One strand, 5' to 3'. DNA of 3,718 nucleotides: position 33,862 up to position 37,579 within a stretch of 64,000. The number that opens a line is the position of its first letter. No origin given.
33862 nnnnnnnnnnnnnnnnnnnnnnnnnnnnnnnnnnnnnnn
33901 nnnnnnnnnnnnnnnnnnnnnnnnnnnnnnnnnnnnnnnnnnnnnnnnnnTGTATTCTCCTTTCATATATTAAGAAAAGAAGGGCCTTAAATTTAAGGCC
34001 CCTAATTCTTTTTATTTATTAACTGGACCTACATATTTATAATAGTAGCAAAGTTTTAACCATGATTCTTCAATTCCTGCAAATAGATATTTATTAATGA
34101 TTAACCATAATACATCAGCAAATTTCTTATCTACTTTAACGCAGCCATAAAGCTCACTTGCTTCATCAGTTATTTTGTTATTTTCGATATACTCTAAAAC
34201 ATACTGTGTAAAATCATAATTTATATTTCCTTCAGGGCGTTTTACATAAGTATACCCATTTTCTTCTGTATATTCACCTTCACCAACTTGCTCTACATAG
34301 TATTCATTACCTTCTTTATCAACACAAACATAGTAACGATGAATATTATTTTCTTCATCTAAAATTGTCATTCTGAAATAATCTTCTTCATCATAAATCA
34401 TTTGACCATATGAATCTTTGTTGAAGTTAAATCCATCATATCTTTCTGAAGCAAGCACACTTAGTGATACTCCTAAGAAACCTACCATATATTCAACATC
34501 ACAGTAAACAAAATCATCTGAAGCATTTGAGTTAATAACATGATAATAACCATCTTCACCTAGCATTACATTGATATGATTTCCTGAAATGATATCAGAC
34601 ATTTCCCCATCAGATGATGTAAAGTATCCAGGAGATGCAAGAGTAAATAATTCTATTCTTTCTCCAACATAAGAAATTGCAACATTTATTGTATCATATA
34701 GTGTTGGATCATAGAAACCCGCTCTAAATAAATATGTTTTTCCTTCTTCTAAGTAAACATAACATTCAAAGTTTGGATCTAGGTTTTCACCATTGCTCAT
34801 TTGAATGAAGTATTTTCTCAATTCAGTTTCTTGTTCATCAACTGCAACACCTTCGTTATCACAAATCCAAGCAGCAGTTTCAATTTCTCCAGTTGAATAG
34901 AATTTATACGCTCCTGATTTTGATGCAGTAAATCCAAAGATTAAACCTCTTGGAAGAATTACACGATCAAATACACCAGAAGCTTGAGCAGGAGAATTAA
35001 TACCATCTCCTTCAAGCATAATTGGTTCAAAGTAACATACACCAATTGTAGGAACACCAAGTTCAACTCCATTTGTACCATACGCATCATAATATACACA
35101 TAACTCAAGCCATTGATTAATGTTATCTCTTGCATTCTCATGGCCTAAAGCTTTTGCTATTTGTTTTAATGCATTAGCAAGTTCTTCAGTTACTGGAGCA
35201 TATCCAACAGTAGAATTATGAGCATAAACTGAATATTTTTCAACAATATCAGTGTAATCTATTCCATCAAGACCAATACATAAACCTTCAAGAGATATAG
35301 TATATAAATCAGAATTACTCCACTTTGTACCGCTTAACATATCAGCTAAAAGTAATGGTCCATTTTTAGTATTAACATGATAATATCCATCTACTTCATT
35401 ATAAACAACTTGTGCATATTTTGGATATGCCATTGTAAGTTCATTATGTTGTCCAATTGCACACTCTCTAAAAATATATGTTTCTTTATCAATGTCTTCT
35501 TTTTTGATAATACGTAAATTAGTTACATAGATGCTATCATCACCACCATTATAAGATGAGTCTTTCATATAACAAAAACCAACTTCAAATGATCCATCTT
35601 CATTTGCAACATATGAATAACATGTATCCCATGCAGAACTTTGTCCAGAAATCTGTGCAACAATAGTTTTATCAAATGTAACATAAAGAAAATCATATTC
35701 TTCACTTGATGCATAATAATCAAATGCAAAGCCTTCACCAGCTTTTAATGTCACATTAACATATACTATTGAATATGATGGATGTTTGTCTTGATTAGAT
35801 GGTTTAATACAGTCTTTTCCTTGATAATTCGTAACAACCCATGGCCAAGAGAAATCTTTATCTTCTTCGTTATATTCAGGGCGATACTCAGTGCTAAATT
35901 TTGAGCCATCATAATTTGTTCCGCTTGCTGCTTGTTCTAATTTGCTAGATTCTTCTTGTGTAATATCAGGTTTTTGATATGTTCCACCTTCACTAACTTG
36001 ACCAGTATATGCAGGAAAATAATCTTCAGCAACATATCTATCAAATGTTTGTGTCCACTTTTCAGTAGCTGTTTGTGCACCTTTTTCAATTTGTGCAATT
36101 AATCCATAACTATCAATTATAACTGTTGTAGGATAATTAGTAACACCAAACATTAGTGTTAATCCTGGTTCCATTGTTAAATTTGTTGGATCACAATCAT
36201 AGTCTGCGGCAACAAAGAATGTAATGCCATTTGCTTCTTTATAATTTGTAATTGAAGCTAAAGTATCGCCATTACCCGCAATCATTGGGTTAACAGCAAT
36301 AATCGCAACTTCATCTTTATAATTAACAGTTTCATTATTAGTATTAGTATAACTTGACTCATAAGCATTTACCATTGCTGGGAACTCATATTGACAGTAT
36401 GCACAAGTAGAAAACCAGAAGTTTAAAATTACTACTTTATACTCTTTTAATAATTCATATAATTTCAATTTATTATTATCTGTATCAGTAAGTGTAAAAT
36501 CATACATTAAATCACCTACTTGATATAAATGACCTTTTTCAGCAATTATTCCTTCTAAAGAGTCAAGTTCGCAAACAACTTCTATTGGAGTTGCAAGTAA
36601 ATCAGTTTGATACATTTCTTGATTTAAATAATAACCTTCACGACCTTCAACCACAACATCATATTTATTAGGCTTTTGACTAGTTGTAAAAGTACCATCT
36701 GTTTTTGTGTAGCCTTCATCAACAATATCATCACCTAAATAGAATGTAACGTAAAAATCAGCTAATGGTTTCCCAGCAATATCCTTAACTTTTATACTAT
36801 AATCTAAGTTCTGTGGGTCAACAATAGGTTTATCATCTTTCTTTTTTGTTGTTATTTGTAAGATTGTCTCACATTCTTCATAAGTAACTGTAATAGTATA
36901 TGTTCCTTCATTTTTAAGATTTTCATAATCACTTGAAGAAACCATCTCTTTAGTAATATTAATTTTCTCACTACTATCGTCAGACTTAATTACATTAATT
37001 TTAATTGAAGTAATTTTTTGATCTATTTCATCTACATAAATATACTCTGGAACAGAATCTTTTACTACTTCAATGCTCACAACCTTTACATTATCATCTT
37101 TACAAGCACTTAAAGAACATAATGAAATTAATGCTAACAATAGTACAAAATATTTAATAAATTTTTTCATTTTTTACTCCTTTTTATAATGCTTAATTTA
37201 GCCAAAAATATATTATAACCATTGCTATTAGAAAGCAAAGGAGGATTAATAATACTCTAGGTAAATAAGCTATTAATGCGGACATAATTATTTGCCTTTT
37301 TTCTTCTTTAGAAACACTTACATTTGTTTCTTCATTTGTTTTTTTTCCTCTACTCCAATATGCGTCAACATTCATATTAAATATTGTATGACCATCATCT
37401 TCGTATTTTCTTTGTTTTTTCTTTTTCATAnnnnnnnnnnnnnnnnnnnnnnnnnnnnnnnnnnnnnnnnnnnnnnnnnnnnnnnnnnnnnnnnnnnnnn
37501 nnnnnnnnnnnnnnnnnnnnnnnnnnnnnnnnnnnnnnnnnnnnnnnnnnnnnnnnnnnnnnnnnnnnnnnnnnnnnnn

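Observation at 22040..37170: MoxR-DUF58-VWA-VWA chaperone module fused into an operon with a transmembrane thiol-redox relay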

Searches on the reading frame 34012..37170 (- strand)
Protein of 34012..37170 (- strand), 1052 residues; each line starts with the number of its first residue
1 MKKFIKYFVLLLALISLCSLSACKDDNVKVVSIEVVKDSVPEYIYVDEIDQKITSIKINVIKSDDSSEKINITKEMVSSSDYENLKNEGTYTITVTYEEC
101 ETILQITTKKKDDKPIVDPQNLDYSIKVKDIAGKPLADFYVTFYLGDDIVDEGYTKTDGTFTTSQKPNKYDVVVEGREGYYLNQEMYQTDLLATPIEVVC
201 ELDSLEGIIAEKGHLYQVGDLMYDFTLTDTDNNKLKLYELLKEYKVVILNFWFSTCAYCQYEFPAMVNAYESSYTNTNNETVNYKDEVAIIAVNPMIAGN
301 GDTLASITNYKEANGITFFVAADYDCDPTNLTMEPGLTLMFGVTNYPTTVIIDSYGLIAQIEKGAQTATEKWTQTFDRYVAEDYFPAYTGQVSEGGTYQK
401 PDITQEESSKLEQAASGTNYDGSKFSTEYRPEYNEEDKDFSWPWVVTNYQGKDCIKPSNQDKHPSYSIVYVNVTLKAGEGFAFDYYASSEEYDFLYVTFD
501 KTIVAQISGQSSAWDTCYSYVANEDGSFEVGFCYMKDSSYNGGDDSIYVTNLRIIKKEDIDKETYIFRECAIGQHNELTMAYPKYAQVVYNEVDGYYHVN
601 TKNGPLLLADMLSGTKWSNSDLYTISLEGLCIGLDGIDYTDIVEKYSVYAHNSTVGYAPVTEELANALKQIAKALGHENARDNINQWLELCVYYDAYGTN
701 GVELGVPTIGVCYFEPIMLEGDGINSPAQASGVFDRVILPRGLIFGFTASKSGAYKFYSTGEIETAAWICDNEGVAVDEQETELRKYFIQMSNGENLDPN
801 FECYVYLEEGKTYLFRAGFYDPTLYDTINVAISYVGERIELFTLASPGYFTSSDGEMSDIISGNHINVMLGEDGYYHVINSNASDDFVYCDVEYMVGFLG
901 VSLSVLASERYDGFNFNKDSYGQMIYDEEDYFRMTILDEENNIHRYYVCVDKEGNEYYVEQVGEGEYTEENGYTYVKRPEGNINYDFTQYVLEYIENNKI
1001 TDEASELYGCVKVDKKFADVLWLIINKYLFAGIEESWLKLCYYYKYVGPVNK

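Call 4: search_protein_families(library=pfam, proteins=[window:34012-37170:-], max_evalue=0.01)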
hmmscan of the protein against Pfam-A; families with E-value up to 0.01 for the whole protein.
window:34012-37170:- (1052 aa): 3 families
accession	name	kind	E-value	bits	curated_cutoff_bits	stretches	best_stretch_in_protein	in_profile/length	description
PF00578.27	AhpC-TSA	-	1.8e-09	38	26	1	218-360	1-123/124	AhpC/TSA family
PF08534.16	Redoxin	-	2e-09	37.8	26.6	1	217-368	1-138/148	Redoxin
PF13905.12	Thioredoxin_8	-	0.001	19.8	27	1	245-356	2-92/94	Thioredoxin-like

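Call 5: search_protein_families(library=ncbifam, proteins=[window:34012-37170:-], max_evalue=0.01)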
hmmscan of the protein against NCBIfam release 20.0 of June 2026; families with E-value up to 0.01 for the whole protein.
window:34012-37170:- (1052 aa): 3 families
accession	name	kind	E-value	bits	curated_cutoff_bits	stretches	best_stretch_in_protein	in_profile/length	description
NF002854.0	PRK03147.1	subfamily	3.5e-14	53.1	170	1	212-369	32-163/176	thiol-disulfide oxidoreductase ResA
TIGR00385.1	dsbE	subfamily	6.6e-06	25.8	123.15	1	233-288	50-104/173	DsbE family thiol:disulfide interchange protein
NF041202.1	StoA_CxxC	exception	0.0044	16.9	210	0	245-285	53-93/163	endospore biogenesis thiol-disulfide oxidoreductase StoA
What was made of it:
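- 34012..37170 (-): Module Y1: surface lipoprotein (LipoRedoxin, 1052 aa). Its parts are a lipobox, an Ig-like domain, a beta-sandwich, a ResA-like redoxin domain (CxxC at C256/C259) and two C-terminal modules that each end in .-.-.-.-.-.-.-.. Family hits (calls 4, 5).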

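Call 30: find_homologous_proteins(query=window:34012-37170:-, max_evalue=0.00001)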
Query window:34012-37170:- (1052 aa): 94 proteins with E <= 0.00001 among 8000 candidates.
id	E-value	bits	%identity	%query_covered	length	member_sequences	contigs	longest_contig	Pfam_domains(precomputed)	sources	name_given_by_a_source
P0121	0.0e+0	2413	100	100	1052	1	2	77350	PF08534.17,PF00578.28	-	-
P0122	0.0e+0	1707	69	100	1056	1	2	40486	PF00578.28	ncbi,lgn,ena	-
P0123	0.0e+0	1702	70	100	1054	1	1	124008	PF00578.28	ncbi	-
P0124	0.0e+0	1658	69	100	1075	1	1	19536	PF00578.28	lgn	-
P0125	0.0e+0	1657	67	100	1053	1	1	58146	PF00578.28,PF13620.13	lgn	-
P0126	0.0e+0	1422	60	100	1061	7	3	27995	PF00578.28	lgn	-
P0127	0.0e+0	1390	59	100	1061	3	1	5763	PF08534.17,PF00578.28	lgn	-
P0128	0.0e+0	1387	60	100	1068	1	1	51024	PF07523.19,PF00578.28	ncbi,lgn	-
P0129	0.0e+0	1362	59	100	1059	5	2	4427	PF08534.17,PF00578.28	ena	-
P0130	0.0e+0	1360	58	100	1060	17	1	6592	PF08534.17,PF00578.28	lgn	-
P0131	0.0e+0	1356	58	100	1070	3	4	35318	PF00578.28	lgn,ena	-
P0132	0.0e+0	1353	57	100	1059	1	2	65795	PF00578.28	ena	-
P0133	0.0e+0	1352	58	100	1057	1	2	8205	PF08534.17,PF00578.28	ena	-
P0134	0.0e+0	1349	58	100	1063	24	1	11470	PF00578.28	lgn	-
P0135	0.0e+0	1348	58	100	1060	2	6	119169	PF08534.17,PF00578.28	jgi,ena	-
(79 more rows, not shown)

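Call 33: search_solved_structures(query=A2, max_evalue=1)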
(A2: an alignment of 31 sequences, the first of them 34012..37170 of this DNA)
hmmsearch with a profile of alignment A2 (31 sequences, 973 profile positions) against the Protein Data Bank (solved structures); distinct sequences matched with E-value up to 1: 78 (the best 60 are shown).
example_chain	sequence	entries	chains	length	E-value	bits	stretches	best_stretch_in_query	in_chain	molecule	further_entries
4nmu_A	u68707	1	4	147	3.8e-23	84.8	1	148-290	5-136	Thiol-disulfide oxidoreductase ResA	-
1st9_A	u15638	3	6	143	1.5e-22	82.7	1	160-290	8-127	Thiol-disulfide oxidoreductase resA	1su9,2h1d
2f9s_A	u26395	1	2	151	1.8e-22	82.5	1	160-290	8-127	Thiol-disulfide oxidoreductase resA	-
3c73_A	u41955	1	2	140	2.3e-22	82.1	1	160-290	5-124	Thiol-disulfide oxidoreductase resA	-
3c71_A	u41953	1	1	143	4.9e-22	81.1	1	160-290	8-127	Thiol-disulfide oxidoreductase resA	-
2h1b_A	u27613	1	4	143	2.3e-21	78.8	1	160-290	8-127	Thiol-disulfide oxidoreductase resA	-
2h1a_A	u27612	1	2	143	1.8e-20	75.9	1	160-290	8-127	Thiol-disulfide oxidoreductase resA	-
2h19_A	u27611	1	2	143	1.8e-20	75.9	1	160-290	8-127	Thiol-disulfide oxidoreductase resA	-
2h1g_A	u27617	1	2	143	2.2e-18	69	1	160-290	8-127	Thiol-disulfide oxidoreductase resA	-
2l5o_A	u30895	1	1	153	1.3e-16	63.1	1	161-285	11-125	Putative thioredoxin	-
3kcm_A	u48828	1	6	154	9.4e-15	57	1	160-288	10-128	Thioredoxin family protein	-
3gl3_A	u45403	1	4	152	3.2e-12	48.6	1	154-286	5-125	Putative Thiol:disulfide interchange protein DsbE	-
2yp6_A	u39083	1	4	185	1.4e-11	46.5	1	146-291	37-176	THIOREDOXIN FAMILY PROTEIN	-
4hqs_A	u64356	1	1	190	2.1e-11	45.8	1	132-287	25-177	Thioredoxin family protein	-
4hqz_A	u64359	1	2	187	2.6e-11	45.6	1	145-291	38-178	Thioredoxin family protein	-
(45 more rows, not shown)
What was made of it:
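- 34012..37170 (-): PDB profile search finds ResA at E about 1e-23 (call 33).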

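Call 51: predict_structure(alignment_id=A2)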
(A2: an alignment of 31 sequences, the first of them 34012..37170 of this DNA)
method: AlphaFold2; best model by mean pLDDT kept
length: 1052 residues; sequences in the alignment: 31
mean_pLDDT: 87.0   pTM: 0.53
mean pLDDT of the five models: 87.0, 86.5, 84.0, 83.5, 82.9
residues with pLDDT >= 90: 502; 70-90: 498; 50-70: 31; < 50: 21
segments of 3 or more residues with pLDDT < 50: 20-26, 113-119, 392-396
pLDDT, mean of each block of 10 residues (from residue 1): 69 64 52 90 87 91 88 89 88 89 89 45 87 86 89 86 87 85 83 84 86 84 93 94 95 89 93 87 94 87 89 92 86 87 90 92 83 87 77 52 87 91 90 84 92 92 88 90 92 88 84 90 87 84 84 90 81 76 88 92 91 79 87 91 93 91 95 85 88 82 83 93 94 89 95 96 93 91 90 89 95 95 91 96 90 71 88 94 94 88 88 87 87 87 90 89 87 86 78 95 93 95 89 89 92 52
secondary structure, 60 per line:
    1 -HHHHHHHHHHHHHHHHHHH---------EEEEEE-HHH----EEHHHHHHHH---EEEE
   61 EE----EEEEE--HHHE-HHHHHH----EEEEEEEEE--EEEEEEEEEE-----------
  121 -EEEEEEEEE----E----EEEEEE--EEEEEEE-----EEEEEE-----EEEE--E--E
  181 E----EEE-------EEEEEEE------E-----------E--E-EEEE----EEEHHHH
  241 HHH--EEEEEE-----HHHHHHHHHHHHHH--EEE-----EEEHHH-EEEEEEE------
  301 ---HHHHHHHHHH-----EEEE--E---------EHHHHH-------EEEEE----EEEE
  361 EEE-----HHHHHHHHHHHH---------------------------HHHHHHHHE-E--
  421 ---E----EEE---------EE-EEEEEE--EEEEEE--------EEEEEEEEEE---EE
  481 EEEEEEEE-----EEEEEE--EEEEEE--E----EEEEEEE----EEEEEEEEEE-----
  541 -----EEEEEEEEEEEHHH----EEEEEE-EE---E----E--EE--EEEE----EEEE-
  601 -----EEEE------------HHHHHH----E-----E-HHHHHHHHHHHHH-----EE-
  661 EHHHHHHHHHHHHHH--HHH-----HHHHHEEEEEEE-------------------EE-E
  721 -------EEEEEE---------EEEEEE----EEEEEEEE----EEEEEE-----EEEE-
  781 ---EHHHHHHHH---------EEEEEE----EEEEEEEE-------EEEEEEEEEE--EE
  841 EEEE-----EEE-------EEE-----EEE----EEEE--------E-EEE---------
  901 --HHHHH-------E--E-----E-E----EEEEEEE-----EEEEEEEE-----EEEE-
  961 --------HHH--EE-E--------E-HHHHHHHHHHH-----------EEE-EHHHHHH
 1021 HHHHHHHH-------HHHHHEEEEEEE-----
elements in order (helices of 4 or more, strands of 3 or more residues): H2-20 E30-35 H46-53 E57-62 E67-71 H79-84 E89-97 E100-109 E122-130 E140-145 E148-154 E160-165 E171-174 E186-188 E196-202 E226-229 E234-236 H237-243 E246-251 H257-270 E273-275 E281-283 E288-294 H304-313 E319-322 H336-340 E348-352 E357-363 H369-380 H408-415 E429-431 E444-449 E452-457 E466-475 E479-488 E494-499 E502-507 E515-521 E526-535 E546-556 E564-569 E588-591 E596-599 E606-609 H622-627 H640-652 H662-675 H686-690 E691-697 E728-733 E743-748 E753-760 E765-770 E776-779 H785-792 E802-807 E812-819 E827-836 E839-844 E850-852 E860-862 E868-870 E875-878 E889-891 H903-907 E931-937 E943-950 E956-959 H988-998 E1010-1012 H1015-1028 H1036-1040 E1041-1047

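Call 56: fold_search(model_id=the predicted structure, library=pdb)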
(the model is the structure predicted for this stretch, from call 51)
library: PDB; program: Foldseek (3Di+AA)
matches with E <= 10: 1740; with E <= 0.001: 414
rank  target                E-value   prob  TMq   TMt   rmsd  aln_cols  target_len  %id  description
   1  2hyx_B                1.3e-09  1.00  0.12  0.36  17.7       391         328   14  Structure of the C-terminal domain of DipZ from Mycobacterium tuberculosis (released 2007-07-17)
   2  5cyy_D                1.5e-09  1.00  0.12  0.36  18.4       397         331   14  Structure of the C-terminal domains of DipZ from Mycobacterium tuberculosis (released 2016-01-13)
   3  4nmu_A                3.7e-09  1.00  0.13  0.85   2.3       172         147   25  Crystal Structure of Thiol-disulfide Oxidoreductase from Bacillus str. 'Ames Ancestor' (released 2013-12-18)
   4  2hyx_A                3.9e-09  1.00  0.12  0.36  18.1       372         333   16  Structure of the C-terminal domain of DipZ from Mycobacterium tuberculosis (released 2007-07-17)
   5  5cyy_A                5.7e-09  1.00  0.12  0.35  18.5       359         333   16  Structure of the C-terminal domains of DipZ from Mycobacterium tuberculosis (released 2016-01-13)
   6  2hyx_D                5.7e-09  1.00  0.12  0.36  18.5       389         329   14  Structure of the C-terminal domain of DipZ from Mycobacterium tuberculosis (released 2007-07-17)
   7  1su9_A                9.3e-09  1.00  0.12  0.80   4.0       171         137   24  Reduced structure of the soluble domain of ResA (released 2004-05-11)
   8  2h19_A                1.0e-08  1.00  0.12  0.83   3.2       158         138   25  Crystal Structure of ResA Cys77Ala Variant (released 2006-09-19)
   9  5cyy_B                1.0e-08  1.00  0.12  0.35  18.2       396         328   12  Structure of the C-terminal domains of DipZ from Mycobacterium tuberculosis (released 2016-01-13)
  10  4nmu_B                1.6e-08  1.00  0.12  0.87   2.0       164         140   26  Crystal Structure of Thiol-disulfide Oxidoreductase from Bacillus str. 'Ames Ancestor' (released 2013-12-18)
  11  1su9_B                1.9e-08  1.00  0.12  0.80   3.2       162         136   25  Reduced structure of the soluble domain of ResA (released 2004-05-11)
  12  2h19_B                2.3e-08  1.00  0.12  0.89   2.0       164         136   23  Crystal Structure of ResA Cys77Ala Variant (released 2006-09-19)
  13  3c73_B                2.9e-08  1.00  0.12  0.84   2.0       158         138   26  Structure of CEHC variant ResA (released 2008-08-12)
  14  2h1b_A                2.9e-08  1.00  0.12  0.84   2.2       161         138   26  ResA E80Q (released 2006-09-19)
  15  1st9_A                3.4e-08  1.00  0.12  0.87   2.4       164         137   25  Crystal Structure of a Soluble Domain of ResA in the Oxidised Form (released 2004-05-11)
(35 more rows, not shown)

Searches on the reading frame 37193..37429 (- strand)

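Call 11: search_protein_families(library=pfam, proteins=[window:37193-37429:-], max_evalue=0.001)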
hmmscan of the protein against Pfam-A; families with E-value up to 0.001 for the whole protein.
window:37193-37429:- (78 aa): 0 families

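Call 54: search_protein_families(library=pfam, proteins=[window:37193-37429:-], max_evalue=10)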
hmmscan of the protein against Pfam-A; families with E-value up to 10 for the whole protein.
window:37193-37429:- (78 aa): 5 families
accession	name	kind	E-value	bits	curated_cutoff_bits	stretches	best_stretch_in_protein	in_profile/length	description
PF11857.13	DUF3377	-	0.0078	16.6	26.5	1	28-72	6-50/72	Domain of unknown function (DUF3377)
PF09709.15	Cas_Csd1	-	0.02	14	27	1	9-45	206-240/559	CRISPR-associated protein (Cas_Csd1)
PF15102.11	TMEM154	-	0.052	13.8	30.3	1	30-74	47-87/153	TMEM154 protein family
PF06024.17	Orf78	-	0.068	13.9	29.4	1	32-75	41-84/101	Orf78 (ac78)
PF11431.13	Transport_MerF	-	0.28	11.6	24.3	1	49-76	13-40/45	Membrane transport protein MerF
